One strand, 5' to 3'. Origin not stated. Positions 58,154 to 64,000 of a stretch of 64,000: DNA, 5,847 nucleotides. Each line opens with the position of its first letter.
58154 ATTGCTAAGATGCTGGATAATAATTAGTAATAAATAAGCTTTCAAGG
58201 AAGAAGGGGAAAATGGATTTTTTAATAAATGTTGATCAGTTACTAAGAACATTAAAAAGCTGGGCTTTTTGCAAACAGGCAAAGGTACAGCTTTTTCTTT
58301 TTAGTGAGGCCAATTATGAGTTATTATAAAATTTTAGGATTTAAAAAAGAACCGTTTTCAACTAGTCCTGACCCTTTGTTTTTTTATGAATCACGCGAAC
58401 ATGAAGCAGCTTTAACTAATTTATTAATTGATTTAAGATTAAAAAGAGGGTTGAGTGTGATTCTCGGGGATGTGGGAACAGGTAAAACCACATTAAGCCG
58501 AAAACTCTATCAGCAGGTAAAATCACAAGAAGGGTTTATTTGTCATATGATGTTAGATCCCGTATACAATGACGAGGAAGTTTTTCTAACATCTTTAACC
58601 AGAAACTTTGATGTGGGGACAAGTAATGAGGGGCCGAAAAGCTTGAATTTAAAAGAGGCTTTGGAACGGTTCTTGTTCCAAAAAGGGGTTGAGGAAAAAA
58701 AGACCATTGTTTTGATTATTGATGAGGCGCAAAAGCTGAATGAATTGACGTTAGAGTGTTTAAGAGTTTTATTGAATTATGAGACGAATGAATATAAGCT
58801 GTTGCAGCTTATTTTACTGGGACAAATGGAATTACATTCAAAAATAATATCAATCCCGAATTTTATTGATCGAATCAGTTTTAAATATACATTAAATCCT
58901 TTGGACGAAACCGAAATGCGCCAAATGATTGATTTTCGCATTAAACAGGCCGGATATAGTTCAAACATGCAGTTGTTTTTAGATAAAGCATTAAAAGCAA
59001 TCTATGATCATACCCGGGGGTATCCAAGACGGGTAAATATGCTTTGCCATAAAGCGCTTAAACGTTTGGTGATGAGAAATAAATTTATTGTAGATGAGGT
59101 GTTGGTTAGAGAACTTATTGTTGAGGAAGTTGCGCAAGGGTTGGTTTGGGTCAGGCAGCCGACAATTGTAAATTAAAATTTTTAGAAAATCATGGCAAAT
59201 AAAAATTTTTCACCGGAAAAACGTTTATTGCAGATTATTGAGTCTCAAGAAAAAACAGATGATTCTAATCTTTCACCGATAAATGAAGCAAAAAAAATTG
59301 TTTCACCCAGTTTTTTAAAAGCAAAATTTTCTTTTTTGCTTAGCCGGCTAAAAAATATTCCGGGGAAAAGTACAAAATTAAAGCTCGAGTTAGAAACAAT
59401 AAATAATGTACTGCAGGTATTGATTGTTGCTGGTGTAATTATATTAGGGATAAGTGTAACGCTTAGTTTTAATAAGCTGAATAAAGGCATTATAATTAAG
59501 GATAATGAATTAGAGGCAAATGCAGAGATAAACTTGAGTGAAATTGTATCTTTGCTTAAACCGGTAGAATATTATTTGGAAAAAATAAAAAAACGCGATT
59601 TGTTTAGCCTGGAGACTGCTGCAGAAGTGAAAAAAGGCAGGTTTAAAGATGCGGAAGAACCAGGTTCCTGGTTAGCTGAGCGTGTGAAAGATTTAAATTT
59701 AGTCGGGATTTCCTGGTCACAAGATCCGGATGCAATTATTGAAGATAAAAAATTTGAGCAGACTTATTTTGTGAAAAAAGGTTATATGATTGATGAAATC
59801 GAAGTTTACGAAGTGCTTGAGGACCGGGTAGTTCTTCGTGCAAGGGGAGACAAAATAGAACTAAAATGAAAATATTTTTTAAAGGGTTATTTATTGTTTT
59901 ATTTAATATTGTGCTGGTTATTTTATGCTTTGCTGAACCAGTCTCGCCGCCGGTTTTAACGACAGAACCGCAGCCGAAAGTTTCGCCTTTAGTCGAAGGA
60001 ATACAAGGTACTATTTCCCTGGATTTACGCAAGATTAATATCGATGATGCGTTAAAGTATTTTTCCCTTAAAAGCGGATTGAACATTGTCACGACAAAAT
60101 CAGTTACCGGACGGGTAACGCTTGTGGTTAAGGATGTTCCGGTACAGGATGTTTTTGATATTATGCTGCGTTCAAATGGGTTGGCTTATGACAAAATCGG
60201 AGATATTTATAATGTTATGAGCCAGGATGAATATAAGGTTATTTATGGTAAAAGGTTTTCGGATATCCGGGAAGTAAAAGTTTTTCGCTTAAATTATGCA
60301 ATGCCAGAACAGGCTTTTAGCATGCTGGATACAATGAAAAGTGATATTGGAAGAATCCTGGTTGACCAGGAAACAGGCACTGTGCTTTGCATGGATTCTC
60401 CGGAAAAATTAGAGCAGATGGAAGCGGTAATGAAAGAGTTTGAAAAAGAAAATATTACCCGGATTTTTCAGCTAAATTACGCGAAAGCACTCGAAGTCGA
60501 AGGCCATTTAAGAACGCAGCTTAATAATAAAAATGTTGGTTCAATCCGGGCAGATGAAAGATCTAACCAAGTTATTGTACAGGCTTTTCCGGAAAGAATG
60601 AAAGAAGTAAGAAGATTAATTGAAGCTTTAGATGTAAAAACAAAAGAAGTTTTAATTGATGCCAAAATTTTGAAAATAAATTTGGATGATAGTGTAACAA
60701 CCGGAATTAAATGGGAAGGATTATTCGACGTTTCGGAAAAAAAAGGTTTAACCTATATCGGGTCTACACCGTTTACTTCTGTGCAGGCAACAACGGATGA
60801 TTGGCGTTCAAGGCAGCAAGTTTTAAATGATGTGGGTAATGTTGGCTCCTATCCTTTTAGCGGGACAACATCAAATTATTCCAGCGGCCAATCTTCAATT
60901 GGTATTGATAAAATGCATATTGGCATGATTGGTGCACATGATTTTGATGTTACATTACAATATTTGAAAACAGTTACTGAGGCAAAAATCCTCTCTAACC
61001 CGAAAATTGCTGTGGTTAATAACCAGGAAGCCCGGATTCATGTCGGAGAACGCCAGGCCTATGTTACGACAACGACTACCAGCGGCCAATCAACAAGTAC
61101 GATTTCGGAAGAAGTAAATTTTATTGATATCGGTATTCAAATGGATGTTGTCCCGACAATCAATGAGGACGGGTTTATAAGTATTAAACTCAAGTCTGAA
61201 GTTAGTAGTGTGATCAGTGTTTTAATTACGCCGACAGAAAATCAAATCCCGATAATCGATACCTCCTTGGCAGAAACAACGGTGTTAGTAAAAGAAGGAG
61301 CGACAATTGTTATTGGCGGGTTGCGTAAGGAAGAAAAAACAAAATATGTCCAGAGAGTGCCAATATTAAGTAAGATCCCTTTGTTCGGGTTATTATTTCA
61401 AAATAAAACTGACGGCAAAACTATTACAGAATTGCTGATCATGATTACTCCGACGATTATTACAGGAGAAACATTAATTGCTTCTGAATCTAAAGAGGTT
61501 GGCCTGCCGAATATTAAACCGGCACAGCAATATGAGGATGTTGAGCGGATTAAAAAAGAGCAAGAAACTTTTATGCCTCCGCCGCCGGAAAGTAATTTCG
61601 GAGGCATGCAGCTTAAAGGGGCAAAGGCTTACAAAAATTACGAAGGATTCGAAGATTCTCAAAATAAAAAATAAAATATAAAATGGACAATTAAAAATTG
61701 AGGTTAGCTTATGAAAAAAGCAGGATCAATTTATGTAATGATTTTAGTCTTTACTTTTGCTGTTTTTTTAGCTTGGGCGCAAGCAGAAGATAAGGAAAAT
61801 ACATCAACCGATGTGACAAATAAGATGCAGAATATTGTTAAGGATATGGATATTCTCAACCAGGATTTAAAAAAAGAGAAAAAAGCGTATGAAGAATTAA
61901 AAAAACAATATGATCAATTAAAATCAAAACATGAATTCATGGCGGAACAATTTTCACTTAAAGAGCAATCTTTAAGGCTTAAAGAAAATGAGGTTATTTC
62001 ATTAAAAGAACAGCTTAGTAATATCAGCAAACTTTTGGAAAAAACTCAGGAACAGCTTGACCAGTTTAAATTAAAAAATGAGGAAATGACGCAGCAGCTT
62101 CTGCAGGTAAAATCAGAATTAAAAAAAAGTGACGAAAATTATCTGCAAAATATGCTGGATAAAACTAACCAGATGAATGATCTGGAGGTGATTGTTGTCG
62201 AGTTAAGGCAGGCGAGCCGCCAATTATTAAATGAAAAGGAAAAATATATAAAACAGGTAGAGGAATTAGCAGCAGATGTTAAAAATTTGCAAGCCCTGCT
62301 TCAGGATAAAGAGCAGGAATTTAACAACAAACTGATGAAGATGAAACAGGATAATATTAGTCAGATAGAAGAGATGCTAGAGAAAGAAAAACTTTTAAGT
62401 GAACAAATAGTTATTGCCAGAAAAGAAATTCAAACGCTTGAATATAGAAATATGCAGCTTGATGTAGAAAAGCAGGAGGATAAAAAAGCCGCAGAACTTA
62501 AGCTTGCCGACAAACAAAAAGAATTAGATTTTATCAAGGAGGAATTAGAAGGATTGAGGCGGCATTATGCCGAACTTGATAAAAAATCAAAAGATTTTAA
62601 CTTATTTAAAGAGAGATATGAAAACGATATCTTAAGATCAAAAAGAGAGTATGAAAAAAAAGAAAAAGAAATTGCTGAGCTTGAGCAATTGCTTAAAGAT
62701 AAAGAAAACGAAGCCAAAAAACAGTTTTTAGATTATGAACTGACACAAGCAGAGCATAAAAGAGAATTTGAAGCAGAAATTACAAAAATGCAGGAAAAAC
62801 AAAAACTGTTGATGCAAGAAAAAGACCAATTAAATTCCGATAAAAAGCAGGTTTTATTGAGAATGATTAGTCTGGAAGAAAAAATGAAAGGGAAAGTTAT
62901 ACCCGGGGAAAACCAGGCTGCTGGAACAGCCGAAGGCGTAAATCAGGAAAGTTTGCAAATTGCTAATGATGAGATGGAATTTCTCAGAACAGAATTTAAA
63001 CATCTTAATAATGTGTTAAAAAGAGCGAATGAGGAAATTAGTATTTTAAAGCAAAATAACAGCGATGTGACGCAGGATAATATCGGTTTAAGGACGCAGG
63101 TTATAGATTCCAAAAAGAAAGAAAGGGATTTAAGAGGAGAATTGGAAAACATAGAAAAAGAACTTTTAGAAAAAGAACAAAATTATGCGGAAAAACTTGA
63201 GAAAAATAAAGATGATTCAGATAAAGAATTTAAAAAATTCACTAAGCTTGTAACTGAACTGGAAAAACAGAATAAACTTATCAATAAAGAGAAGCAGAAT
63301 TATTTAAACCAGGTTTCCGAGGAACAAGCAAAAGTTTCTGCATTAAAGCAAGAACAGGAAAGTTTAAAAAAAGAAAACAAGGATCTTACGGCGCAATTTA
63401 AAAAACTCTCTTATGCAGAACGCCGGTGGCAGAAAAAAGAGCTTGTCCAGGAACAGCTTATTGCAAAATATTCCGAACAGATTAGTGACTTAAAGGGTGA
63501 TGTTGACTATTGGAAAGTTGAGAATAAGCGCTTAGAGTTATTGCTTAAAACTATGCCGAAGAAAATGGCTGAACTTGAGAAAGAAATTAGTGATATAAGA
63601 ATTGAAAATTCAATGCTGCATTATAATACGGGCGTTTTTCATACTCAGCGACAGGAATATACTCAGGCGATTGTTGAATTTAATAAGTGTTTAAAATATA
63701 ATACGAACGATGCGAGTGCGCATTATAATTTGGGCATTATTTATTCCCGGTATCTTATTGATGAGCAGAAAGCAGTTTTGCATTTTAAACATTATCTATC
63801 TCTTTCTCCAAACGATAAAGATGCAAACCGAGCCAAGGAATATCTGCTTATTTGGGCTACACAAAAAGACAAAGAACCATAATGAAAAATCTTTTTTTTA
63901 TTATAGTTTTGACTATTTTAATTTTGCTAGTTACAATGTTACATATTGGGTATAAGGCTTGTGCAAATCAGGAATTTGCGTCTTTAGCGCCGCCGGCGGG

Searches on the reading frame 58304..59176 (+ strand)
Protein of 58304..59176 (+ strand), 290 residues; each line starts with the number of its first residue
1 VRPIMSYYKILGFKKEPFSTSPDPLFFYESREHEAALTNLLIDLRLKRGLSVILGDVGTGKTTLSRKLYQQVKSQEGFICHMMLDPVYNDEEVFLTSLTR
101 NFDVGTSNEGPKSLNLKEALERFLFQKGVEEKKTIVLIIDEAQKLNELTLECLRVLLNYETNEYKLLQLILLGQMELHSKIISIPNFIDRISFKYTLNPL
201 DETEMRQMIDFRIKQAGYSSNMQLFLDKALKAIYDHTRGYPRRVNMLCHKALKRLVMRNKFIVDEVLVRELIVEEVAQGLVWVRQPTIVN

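Call 66: search_protein_families(library=pfam, proteins=[window:58304-59176:+], max_evalue=0.1)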
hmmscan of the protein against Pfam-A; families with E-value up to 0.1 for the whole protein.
window:58304-59176:+ (290 aa): 19 families
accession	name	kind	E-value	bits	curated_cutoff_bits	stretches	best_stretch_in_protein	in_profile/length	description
PF13401.12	AAA_22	-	2.9e-18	66.9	27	1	47-179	4-128/130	AAA domain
PF13191.12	AAA_16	-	1.5e-09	39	32.6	1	31-159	5-158/167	AAA ATPase domain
PF01637.24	ATPase_2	-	2.5e-07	31.2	33.2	1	49-246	21-224/225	ATPase domain predominantly from Archaea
PF13173.12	AAA_14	-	3.6e-05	24.2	27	1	50-201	4-124/129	AAA domain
PF13604.12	AAA_30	-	0.00028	21.1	27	1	47-152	17-107/191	AAA domain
PF13245.12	AAA_19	-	0.00045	20.8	25.1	1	45-158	8-116/134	AAA domain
PF09848.15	SLFN-g3_helicase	-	0.0038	17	24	1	51-147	4-93/354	Schlafen group 3, DNA/RNA helicase domain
PF20720.3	nSTAND3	-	0.0044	17.2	27.2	1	47-82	16-50/155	Novel STAND NTPase 3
PF24883.2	NPHP3_N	-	0.0074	16.9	24.8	0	50-84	24-58/164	Nephrocystin 3, N-terminal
PF00005.33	ABC_tran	-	0.0094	17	25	1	50-79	13-42/137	ABC transporter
PF02367.23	TsaE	-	0.012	16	26.6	1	39-75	12-48/128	Threonylcarbamoyl adenosine biosynthesis protein TsaE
PF00004.35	AAA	-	0.014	16.3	21.2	1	53-147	3-71/131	ATPase family associated with various cellular activities (AAA)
PF03266.21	NTPase_1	-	0.014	15.7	23.9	1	53-83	4-38/168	NTPase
PF07728.20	AAA_5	-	0.017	15.5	22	1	52-160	3-93/139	AAA domain (dynein-related subfamily)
PF05729.18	NACHT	-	0.018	15.3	26.7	1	51-80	3-32/167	NACHT domain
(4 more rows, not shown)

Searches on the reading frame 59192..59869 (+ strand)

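Call 66: search_protein_families(library=pfam, proteins=[window:59192-59869:+], max_evalue=0.1)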
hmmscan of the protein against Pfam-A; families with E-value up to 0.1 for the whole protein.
window:59192-59869:+ (225 aa): 2 families
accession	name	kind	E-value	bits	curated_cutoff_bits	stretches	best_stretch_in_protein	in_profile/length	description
PF11356.14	T2SSC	-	0.00025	21.4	27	1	130-224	47-139/141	Type II secretion system protein C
PF17255.8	EbsA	-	0.032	15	25.9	1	62-119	31-88/133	EbsA-like protein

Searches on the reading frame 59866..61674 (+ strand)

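Call 64: search_protein_families(library=pfam, proteins=[window:59866-61674:+], max_evalue=0.0001)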
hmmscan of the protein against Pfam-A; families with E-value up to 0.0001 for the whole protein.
window:59866-61674:+ (602 aa): 3 families
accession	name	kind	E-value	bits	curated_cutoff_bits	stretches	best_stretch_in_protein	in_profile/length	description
PF00263.26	Secretin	-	3.3e-43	147.6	27.5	1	367-532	2-168/169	Bacterial type II and III secretion system protein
PF03958.22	Secretin_N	-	5.1e-20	71.9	28.2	1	198-258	1-66/69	Bacterial type II/III secretion system short domain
PF07660.19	STN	-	1.1e-08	35.2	28.4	1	74-118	3-50/52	Secretin and TonB N terminus short domain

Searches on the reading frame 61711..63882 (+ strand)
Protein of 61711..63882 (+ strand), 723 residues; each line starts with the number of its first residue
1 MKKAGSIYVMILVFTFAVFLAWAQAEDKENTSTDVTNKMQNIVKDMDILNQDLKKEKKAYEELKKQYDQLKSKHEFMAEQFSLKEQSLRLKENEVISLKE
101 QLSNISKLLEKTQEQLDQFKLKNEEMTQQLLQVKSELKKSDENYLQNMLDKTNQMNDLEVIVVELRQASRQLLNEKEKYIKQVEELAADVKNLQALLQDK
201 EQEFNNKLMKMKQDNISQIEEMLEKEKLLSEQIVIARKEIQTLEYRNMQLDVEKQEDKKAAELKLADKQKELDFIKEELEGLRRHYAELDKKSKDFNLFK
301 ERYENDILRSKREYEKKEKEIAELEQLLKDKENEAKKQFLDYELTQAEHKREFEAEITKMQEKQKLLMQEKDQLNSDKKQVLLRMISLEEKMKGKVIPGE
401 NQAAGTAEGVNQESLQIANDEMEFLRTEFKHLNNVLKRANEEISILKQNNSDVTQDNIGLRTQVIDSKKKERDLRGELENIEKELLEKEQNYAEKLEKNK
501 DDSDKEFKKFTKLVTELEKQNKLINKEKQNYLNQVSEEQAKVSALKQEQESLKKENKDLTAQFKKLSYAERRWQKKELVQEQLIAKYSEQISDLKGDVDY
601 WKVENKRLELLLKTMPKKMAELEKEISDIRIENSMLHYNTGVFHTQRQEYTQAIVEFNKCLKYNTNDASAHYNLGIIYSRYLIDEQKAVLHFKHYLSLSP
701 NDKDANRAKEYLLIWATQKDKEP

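Call 64: search_protein_families(library=pfam, proteins=[window:61711-63882:+], max_evalue=0.0001)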
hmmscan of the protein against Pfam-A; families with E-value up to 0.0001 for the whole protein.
window:61711-63882:+ (723 aa): 1 family
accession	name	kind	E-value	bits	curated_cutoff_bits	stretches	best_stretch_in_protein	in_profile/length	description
PF13414.12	TPR_11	-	2.4e-07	30.8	26.8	1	645-678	5-38/42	TPR repeat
